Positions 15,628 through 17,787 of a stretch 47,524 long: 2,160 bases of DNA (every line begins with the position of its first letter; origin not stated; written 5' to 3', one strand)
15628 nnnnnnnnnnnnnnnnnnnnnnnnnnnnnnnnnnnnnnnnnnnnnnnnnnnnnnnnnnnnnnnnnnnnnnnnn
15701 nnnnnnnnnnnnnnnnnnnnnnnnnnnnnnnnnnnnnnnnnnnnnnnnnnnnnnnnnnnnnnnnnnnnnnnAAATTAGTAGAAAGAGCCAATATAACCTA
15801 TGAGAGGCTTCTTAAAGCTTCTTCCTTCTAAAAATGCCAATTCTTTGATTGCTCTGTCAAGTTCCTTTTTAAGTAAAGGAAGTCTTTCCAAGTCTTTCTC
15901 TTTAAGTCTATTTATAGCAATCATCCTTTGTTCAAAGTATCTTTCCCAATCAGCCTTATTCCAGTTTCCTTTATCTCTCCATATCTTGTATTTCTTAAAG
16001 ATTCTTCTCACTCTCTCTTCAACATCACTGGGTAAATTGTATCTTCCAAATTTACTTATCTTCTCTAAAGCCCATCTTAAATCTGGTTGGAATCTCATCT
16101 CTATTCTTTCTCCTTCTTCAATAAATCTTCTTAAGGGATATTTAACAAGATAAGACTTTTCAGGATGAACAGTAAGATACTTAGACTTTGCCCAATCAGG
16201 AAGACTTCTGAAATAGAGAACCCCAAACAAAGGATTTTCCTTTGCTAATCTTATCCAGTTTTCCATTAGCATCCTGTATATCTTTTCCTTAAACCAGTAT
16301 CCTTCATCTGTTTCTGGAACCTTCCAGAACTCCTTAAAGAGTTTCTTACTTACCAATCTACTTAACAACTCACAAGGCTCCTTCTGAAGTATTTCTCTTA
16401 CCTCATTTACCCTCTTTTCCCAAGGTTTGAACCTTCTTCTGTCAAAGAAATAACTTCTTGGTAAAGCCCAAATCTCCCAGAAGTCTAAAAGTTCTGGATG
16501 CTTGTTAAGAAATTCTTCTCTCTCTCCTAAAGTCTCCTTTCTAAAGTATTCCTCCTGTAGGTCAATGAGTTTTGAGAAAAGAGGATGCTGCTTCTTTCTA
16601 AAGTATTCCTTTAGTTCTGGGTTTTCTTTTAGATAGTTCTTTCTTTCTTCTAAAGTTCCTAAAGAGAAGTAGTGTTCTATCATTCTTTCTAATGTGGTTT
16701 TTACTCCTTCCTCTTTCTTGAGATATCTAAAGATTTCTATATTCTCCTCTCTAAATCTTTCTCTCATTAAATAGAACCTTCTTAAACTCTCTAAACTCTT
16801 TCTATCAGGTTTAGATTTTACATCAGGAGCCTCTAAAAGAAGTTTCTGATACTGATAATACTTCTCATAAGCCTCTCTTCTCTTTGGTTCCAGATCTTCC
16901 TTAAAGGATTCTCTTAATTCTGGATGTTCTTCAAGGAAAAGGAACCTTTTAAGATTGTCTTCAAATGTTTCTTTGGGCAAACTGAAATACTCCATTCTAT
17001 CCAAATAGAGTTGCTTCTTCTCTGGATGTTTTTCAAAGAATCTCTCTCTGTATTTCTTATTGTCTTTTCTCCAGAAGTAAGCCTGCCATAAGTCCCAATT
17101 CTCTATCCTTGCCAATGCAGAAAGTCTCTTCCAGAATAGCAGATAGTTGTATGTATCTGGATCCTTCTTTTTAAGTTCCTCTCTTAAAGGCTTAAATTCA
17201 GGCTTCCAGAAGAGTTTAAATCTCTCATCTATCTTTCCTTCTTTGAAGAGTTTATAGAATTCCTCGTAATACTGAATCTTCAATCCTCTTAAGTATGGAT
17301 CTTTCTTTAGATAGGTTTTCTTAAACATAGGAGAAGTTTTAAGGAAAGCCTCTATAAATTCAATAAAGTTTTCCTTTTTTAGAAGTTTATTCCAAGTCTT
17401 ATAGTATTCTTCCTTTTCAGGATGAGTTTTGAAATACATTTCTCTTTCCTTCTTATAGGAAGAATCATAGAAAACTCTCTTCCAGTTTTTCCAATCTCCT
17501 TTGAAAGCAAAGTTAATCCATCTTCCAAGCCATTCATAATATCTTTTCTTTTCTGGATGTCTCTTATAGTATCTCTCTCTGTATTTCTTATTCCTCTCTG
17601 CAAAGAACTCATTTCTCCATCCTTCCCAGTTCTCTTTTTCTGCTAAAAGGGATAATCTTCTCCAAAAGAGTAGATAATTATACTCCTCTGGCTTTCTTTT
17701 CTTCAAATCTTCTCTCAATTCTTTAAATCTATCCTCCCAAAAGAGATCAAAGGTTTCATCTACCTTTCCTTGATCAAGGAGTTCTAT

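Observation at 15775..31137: Single 15.4-kb ORF (5120 aa) takes up about a third of the window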

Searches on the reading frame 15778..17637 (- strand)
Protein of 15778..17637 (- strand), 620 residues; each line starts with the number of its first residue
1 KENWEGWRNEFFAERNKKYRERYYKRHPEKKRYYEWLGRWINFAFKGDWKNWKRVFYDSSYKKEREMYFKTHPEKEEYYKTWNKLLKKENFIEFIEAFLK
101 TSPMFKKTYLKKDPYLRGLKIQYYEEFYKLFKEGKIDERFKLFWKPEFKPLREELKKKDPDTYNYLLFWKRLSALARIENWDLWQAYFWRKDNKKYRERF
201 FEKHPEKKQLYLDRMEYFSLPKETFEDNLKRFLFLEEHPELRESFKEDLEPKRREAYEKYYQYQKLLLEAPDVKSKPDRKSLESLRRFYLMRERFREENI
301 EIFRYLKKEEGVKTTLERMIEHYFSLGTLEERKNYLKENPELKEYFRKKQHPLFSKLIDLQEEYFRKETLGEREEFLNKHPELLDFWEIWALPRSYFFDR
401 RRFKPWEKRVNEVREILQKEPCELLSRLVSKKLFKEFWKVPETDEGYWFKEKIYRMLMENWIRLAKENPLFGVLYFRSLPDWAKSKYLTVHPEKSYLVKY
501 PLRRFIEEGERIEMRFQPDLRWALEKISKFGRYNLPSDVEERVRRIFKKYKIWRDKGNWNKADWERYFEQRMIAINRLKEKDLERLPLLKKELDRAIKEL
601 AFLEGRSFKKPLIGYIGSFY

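Call 4: search_protein_families(library=pfam, max_evalue=0.1, proteins=[window:15778-17637:-])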
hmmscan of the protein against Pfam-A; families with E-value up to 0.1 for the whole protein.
window:15778-17637:- (620 aa): 0 families

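Call 5: search_protein_families(library=phrogs, max_evalue=0.01, proteins=[window:15778-17637:-])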
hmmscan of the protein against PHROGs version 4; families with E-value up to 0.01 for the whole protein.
window:15778-17637:- (620 aa): 0 families

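Call 124: search_protein_families(library=ncbifam, max_evalue=0.05, proteins=[window:15778-17637:-])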
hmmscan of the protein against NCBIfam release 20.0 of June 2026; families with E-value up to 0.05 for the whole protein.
window:15778-17637:- (620 aa): 0 families
